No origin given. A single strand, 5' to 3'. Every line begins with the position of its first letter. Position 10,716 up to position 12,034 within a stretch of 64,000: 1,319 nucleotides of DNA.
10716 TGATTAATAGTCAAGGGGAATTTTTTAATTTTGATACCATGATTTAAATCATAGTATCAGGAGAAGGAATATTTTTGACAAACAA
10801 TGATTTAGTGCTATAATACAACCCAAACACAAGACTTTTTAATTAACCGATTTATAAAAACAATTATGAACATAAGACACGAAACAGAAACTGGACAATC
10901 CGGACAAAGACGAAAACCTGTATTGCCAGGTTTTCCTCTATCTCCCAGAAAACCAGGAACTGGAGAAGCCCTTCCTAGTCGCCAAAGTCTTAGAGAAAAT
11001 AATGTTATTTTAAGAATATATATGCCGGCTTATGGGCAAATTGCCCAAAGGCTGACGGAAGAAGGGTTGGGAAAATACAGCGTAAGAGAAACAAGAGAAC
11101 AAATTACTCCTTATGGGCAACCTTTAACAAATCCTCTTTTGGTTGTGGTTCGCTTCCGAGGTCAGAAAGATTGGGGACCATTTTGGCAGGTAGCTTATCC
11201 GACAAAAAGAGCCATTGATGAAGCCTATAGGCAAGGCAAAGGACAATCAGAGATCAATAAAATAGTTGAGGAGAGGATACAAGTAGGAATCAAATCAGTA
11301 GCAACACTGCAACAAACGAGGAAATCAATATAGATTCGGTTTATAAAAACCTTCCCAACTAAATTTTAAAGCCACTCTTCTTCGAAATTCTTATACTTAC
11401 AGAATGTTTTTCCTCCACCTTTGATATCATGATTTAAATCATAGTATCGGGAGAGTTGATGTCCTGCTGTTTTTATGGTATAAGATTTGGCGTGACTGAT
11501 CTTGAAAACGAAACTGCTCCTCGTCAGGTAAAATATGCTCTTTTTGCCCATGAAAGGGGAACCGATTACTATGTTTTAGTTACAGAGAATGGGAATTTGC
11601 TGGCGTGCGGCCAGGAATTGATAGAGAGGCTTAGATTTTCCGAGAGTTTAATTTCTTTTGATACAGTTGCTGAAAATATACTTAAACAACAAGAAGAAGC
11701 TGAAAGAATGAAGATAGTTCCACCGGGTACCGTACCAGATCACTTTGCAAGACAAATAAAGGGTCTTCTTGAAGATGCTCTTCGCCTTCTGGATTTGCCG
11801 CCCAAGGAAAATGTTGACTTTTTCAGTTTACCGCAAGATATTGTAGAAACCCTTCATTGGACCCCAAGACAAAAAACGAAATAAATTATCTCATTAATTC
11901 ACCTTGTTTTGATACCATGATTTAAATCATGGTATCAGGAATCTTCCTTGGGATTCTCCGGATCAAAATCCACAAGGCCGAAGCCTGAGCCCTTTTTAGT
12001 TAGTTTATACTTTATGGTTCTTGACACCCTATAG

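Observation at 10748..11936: Three copies of a 26-bp perfect palindrome bracket two orphan genes just downstream of tRNA-Val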

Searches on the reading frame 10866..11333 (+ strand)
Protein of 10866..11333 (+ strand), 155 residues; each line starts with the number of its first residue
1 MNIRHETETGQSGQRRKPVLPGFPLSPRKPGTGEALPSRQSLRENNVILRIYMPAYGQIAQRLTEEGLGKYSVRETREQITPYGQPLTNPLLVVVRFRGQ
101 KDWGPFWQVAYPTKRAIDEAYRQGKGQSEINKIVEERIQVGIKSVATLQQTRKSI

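Call 10: search_protein_families(library=pfam, proteins=[window:10866-11333:+], max_evalue=0.1)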
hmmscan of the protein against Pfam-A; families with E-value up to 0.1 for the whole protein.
window:10866-11333:+ (155 aa): 0 families

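Call 11: search_protein_families(library=phrogs, proteins=[window:10866-11333:+], max_evalue=0.1)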
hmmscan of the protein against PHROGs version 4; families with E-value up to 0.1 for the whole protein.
window:10866-11333:+ (155 aa): 0 families

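Call 21: find_homologous_proteins(query=window:10866-11330:+)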
Query window:10866-11330:+ (155 aa): 3 proteins with E <= 0.001 among 24 candidates.
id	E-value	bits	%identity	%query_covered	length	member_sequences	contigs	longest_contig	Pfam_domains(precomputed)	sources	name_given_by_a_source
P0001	1.1e-96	339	100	100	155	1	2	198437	-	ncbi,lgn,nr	ncbi:MAG: hypothetical protein M1575_01040 [Patescibacteria group bacterium]|nr:hypothetical protein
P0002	3.0e-74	266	85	93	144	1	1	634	-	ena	-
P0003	1.4e-49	186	67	88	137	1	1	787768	-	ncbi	-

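Call 23: find_encoding_contigs(protein=P0003, flank=6000, max_places=3)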
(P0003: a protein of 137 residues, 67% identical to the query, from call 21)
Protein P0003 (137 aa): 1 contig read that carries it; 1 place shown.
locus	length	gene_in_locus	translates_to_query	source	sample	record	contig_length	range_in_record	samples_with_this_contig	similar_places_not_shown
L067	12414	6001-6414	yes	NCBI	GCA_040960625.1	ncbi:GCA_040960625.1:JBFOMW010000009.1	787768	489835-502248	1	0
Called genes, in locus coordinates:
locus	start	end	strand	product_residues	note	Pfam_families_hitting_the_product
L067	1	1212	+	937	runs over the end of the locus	PF00133:tRNA-synt_1, PF09334:tRNA-synt_1g, PF08264:Anticodon_1, PF19302:DUF5915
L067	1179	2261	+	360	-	PF01098:FTSW_RODA_SPOVE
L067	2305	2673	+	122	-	PF00829:Ribosomal_L21p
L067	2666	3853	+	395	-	PF01170:UPF0020 (weak), PF13847:Methyltransf_31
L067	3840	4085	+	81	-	PF01016:Ribosomal_L27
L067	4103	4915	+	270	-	PF02195:ParB_N, PF17762:HTH_ParB, PF08535:KorB (faint)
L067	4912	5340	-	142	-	PF10502:Peptidase_S26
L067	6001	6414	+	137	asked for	-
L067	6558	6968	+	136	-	-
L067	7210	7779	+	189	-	-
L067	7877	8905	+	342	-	PF13439:Glyco_transf_4, PF00534:Glycos_transf_1, PF13692:Glyco_trans_1_4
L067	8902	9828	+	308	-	PF00535:Glycos_transf_2, PF10111:Glyco_tranf_2_2, PF13641:Glyco_tranf_2_3 (weak), PF13506:Glyco_transf_21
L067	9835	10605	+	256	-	PF00535:Glycos_transf_2, PF10111:Glyco_tranf_2_2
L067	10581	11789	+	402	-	PF04932:Wzy_C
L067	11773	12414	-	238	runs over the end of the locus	PF27332:TP_0781 (faint), PF19077:Big_13 (faint), PF09136:Glucodextran_B (weak), PF17936:Big_6 (weak), PF09136:Glucodextran_B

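Call 32: find_encoding_contigs(protein=P0001, flank=10000, max_places=2)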
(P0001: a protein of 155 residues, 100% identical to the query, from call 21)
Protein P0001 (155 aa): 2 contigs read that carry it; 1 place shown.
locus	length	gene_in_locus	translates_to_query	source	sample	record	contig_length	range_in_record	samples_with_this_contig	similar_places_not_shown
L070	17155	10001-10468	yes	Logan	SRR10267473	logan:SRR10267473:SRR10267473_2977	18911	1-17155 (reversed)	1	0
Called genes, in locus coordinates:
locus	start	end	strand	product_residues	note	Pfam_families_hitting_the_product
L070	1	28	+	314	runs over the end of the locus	PF13365:Trypsin_2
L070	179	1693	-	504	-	-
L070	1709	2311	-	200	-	PF03193:RsgA_GTPase (faint), PF01926:MMR_HSR1, PF02421:FeoB_N, PF00009:GTP_EFTU (weak)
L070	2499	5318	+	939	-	PF00133:tRNA-synt_1, PF09334:tRNA-synt_1g, PF08264:Anticodon_1, PF19302:DUF5915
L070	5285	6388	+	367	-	PF01098:FTSW_RODA_SPOVE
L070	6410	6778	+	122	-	PF00829:Ribosomal_L21p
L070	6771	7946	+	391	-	PF01170:UPF0020 (weak), PF13847:Methyltransf_31 (weak)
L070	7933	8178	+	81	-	PF01016:Ribosomal_L27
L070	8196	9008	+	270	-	PF02195:ParB_N, PF17762:HTH_ParB, PF08535:KorB (faint)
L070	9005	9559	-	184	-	PF10502:Peptidase_S26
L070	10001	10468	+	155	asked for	-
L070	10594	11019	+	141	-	-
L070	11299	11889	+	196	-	-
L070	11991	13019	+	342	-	PF13439:Glyco_transf_4, PF13579:Glyco_trans_4_4 (weak), PF00534:Glycos_transf_1, PF13692:Glyco_trans_1_4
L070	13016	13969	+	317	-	PF00535:Glycos_transf_2, PF10111:Glyco_tranf_2_2 (faint), PF13641:Glyco_tranf_2_3 (weak), PF13506:Glyco_transf_21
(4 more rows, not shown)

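Call 54: list_cluster_members(proteins=[P0001, P0088, P0004])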
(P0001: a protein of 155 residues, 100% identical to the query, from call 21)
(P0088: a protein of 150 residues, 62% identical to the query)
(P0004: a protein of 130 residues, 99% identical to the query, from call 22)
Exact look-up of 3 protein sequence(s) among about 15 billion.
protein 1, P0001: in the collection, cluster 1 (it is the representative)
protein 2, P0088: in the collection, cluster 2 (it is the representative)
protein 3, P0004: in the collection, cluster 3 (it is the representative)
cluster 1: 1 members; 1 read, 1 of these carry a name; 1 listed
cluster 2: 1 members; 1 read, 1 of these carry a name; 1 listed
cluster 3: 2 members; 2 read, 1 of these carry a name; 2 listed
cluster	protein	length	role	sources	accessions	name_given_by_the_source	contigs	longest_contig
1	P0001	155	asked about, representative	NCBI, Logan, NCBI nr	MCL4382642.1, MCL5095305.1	MAG: hypothetical protein M1575_01040 [Patescibacteria group bacterium] | hypothetical protein [Patescibacteria group bacterium]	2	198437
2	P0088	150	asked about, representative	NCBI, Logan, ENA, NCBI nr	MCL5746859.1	MAG: YerC/YecD family TrpR-related protein [Patescibacteria group bacterium] | YerC/YecD family TrpR-related protein [Patescibacteria group bacterium]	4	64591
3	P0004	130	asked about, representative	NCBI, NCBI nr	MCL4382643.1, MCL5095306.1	MAG: hypothetical protein M1575_01045 [Patescibacteria group bacterium] | hypothetical protein [Patescibacteria group bacterium]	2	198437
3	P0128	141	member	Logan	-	-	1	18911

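Call 72: predict_structure(alignment_id=A4)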
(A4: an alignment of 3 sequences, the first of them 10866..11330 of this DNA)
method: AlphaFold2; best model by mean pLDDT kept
length: 155 residues; sequences in the alignment: 3
mean_pLDDT: 66.7   pTM: 0.64
mean pLDDT of the five models: 66.7, 66.7, 65.6, 64.1, 61.5
residues with pLDDT >= 90: 18; 70-90: 58; 50-70: 40; < 50: 39
segments of 3 or more residues with pLDDT < 50: 1-34, 82-85
pLDDT, mean of each block of 10 residues (from residue 1): 35 37 40 47 58 79 89 63 50 68 82 86 89 91 86 64
secondary structure, 60 per line:
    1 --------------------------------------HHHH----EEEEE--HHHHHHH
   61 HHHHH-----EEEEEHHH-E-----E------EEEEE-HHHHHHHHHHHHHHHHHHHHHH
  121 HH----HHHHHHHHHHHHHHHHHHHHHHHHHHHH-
elements in order: H39-42 E47-51 H54-65 E71-75 E93-97 H99-122 H127-154

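Call 74: fold_search(model_id=the predicted structure, library=pdb)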
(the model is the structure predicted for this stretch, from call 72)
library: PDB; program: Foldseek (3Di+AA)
matches with E <= 10: 260; with E <= 0.001: 0
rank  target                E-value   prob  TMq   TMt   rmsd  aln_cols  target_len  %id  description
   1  1k1g_MODEL_1_A        1.6e-01  0.16  0.24  0.28  11.4       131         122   12  STRUCTURAL BASIS FOR RECOGNITION OF THE INTRON BRANCH SITE RNA BY SPLICING FACTOR 1 (released 2001-11-07)
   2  8p94_D                4.4e-01  0.14  0.24  0.14  12.3       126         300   10  Cryo-EM structure of cortactin stabilized Arp2/3-complex nucleated actin branches (released 2024-01-03)
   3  9axt_BW               5.0e-01  0.13  0.20  0.19   7.8        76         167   16  Non-translating S. pombe ribosome (released 2024-10-16)
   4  2p9k_D                6.0e-01  0.13  0.25  0.16  12.7       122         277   10  Crystal structure of bovine Arp2/3 complex co-crystallized with ATP and crosslinked with glutaraldehyde (released 2007-05-29)
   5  7lgq_A                6.3e-01  0.11  0.22  0.06   9.4       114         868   18  Cyanophycin synthetase 1 from Synechocystis sp. UTEX2470 with ATP and 8x(Asp-Arg)-Asn (released 2021-08-18)
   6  2p9s_D                6.7e-01  0.18  0.28  0.18  11.5       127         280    9  Structure of bovine Arp2/3 complex co-crystallized with ATP/Mg2+ (released 2007-05-29)
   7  7lgj_A                6.7e-01  0.13  0.22  0.06   7.9        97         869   18  Cyanophycin synthetase 1 from Synechocystis sp. UTEX2470 with ADPCP and 8x(Asp-Arg)-NH2 (released 2021-08-18)
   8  2x8u_A                8.1e-01  0.20  0.25  0.11  12.2       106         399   10  Sphingomonas wittichii Serine palmitoyltransferase (released 2010-03-23)
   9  2p9i_D                8.1e-01  0.14  0.26  0.16  12.2       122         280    9  Crystal Structure of bovine Arp2/3 Complex co-crystallized with ADP and crosslinked with gluteraldehyde (released 2007-05-29)
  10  2yqr_MODEL_1_A        8.1e-01  0.10  0.21  0.26  11.8       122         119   11  Solution structure of the KH domain in KIAA0907 protein (released 2007-10-02)
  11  7txv_A                8.6e-01  0.11  0.23  0.06   7.7       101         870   16  Cyanophycin synthetase 1 from Synechocystis sp. UTEX2470 E82Q with ATP and 16x(Asp-Arg) (released 2022-06-01)
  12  7qiw_M                9.8e-01  0.10  0.20  0.19   7.9        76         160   14  Specific features and methylation sites of a plant ribosome. 60S ribosomal subunit. (released 2022-07-13)
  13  7yjo_B                1.0e+00  0.14  0.24  0.10  12.9       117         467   13  Cryo-EM structure of the monomeric atSPT-ORM1 (LCB2a-deltaN5) complex (released 2023-04-05)
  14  2p9u_D                1.1e+00  0.14  0.28  0.18  11.5       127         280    9  Crystal structure of bovine Arp2/3 complex co-crystallized with AMP-PNP and calcium (released 2007-05-29)
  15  3dxm_D                1.1e+00  0.14  0.27  0.16  13.0       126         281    9  Structure of Bos taurus Arp2/3 Complex with Bound Inhibitor CK0993548 (released 2009-07-28)
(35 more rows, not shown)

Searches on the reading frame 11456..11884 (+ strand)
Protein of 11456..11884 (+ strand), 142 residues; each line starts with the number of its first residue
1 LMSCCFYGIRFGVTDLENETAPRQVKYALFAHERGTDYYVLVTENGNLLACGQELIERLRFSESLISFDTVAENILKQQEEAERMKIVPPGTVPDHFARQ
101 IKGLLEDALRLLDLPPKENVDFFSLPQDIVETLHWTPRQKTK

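Call 10: search_protein_families(library=pfam, proteins=[window:11456-11884:+], max_evalue=0.1)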
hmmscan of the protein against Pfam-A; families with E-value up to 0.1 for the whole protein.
window:11456-11884:+ (142 aa): 0 families

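Call 11: search_protein_families(library=phrogs, proteins=[window:11456-11884:+], max_evalue=0.1)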
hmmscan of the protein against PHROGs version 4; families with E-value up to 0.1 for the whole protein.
window:11456-11884:+ (142 aa): 0 families

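Call 22: find_homologous_proteins(query=window:11459-11881:+)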
Query window:11459-11881:+ (141 aa): 4 proteins with E <= 0.001 among 14 candidates.
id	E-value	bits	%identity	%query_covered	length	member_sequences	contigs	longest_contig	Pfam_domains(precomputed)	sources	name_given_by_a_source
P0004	1.4e-79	283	99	92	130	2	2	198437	-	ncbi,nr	ncbi:MAG: hypothetical protein M1575_01045 [Patescibacteria group bacterium]|nr:hypothetical protein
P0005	2.2e-71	256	89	92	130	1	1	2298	-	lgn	-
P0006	2.6e-57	211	72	97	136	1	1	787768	-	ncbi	-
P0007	3.2e-47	178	62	94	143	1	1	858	-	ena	-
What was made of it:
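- ORF1, ORF2 and sites 1-2 are in conserved synteny and have diverged along with their hosts (67-72% aa identity; calls 21-23).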

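Call 24: find_encoding_contigs(protein=P0005, flank=6000, max_places=3)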
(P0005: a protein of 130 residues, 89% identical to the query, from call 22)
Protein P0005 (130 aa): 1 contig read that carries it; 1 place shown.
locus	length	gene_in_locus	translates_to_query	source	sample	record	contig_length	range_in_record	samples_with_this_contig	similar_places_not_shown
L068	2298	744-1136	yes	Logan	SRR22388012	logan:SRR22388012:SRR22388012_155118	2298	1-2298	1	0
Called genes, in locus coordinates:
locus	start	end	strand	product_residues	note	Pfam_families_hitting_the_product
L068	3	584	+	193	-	?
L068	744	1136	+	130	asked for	-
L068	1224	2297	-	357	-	?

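Call 25: find_encoding_contigs(protein=P0007, flank=6000, max_places=3)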
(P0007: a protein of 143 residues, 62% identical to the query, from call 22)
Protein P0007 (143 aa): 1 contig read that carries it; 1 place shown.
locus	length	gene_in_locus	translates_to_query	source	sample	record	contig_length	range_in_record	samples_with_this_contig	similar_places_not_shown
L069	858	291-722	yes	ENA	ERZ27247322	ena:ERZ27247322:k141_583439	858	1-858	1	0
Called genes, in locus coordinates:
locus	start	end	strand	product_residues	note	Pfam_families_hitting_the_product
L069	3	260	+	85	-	?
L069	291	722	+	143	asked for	-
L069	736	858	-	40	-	?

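Call 67: predict_structure(alignment_id=A3)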
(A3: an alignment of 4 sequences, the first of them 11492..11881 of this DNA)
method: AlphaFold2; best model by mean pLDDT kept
length: 130 residues; sequences in the alignment: 4
mean_pLDDT: 47.5   pTM: 0.34
mean pLDDT of the five models: 47.5, 41.1, 40.0, 39.9, 38.8
residues with pLDDT >= 90: 0; 70-90: 0; 50-70: 57; < 50: 73
segments of 3 or more residues with pLDDT < 50: 1-10, 17-25, 32-36, 40-59, 73-84, 124-130
pLDDT, mean of each block of 10 residues (from residue 1): 36 49 49 47 44 42 50 44 51 56 53 53 41
secondary structure, 60 per line:
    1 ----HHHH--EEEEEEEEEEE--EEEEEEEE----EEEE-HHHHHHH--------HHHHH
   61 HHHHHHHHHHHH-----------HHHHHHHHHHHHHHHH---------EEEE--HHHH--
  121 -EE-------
elements in order: H5-8 E11-21 E24-31 E36-39 H41-47 H56-72 H84-99 E109-112 H115-118
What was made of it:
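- The folds of both ORFs are unknown (calls 67, 72).
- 11492..11884 (+): ORF2 (130 aa from the GTG; the mechanical ORF starts at 11456). Function unknown. It belongs to a small family of 110-142 aa proteins. Probable regulon member. The AF2 model has pLDDT 47.5 and is unusable (call 67).
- Tried and rejected: The ORF2 AF2 model is unusable (pLDDT 47.5, call 67).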

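Call 69: search_protein_representatives(alignment_id=A3)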
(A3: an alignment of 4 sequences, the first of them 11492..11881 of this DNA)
Query: 4 sequences, 136 profile positions. Proteins with E-value up to 0.001 (for the whole library): 13; up to 1e-10: 12; up to 1e-30: 1. The best 13 are listed.
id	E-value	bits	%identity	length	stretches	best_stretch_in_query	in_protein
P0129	9.6e-48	177.6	-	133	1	1-131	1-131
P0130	2.1e-29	118.3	-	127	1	18-132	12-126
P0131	1.1e-25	106.2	-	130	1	13-133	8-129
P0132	8.7e-25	103.3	-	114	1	19-132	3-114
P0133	2.3e-21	92.2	-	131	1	9-131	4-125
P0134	1.8e-20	89.3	-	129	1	14-133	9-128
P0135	1.6e-19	86.2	-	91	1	43-132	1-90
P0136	6.9e-16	74.5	-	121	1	19-130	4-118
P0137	5.4e-14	68.3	-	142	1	15-133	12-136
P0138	7.0e-14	68.0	-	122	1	19-128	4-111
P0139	1.1e-12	64.2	-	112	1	18-129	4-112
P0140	5.3e-12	61.9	-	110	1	19-129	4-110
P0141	1.7e-06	44.1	-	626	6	38-74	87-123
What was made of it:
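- Checked: ORF1 has 3 and ORF2 4 close homologues, and the ORF2 family has 13 clusters at 50% identity (calls 21, 22, 69).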

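Call 71: search_solved_structures(query=A5, max_evalue=5)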
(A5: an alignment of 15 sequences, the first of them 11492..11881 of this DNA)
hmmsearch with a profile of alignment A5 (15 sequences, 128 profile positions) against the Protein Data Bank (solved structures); distinct sequences matched with E-value up to 5: 4.
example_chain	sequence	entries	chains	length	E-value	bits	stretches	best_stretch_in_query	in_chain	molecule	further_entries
21gl_C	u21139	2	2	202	0.14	15.3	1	11-79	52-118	Transmembrane emp24 domain-containing protein 5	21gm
3tqt_A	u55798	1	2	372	0.51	13.5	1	80-117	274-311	D-alanine--D-alanine ligase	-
9fqr_HU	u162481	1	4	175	0.56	13.4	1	31-95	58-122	DPY30 domain-containing protein 1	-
3hh1_A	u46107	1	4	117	0.8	12.9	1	22-95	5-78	Tetrapyrrole methylase family protein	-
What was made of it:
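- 11492..11884 (+): No PDB sequence match (call 71).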
